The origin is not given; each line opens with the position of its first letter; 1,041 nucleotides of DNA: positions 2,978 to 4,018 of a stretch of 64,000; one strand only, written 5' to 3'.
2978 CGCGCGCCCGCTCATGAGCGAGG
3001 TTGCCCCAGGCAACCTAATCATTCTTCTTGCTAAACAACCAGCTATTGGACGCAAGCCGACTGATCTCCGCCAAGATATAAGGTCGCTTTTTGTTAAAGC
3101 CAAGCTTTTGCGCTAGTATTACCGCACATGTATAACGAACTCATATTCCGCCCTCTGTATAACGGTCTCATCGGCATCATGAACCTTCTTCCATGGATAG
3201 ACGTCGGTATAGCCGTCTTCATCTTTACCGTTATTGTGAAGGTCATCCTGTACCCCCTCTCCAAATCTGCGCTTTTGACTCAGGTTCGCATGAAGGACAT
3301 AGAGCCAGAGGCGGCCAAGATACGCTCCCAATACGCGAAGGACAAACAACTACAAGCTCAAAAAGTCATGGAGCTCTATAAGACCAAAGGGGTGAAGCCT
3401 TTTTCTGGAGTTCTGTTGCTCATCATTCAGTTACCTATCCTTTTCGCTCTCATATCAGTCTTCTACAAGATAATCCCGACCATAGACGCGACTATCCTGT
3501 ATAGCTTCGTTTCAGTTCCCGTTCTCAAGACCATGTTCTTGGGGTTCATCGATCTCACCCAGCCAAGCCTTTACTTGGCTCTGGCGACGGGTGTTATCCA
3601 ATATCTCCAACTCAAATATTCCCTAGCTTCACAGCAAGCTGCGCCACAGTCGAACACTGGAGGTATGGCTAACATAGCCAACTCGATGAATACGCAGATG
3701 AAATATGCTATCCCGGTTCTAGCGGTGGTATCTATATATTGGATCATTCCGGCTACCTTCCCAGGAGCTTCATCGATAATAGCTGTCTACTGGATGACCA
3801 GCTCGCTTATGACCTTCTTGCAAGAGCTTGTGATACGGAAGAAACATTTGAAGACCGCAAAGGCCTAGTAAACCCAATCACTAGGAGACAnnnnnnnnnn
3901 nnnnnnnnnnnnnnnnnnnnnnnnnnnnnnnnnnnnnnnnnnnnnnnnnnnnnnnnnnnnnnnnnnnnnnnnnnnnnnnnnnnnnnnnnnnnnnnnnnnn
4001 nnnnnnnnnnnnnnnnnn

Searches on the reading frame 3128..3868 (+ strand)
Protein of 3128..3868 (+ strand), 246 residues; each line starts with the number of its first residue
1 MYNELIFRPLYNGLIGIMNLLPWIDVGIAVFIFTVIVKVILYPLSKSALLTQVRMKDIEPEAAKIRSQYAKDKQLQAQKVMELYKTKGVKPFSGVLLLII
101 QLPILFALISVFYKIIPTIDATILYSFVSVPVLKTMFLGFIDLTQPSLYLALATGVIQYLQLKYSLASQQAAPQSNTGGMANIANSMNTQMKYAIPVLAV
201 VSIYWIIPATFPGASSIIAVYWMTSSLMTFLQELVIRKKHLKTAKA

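Call 9: search_protein_families(library=pfam, proteins=[window:3128-3868:+], max_evalue=0.001)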
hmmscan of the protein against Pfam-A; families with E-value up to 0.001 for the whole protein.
window:3128-3868:+ (246 aa): 1 family
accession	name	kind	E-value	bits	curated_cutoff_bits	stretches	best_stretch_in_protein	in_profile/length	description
PF02096.25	60KD_IMP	-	1.4e-32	113.4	35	1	27-238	2-163/163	60Kd inner membrane protein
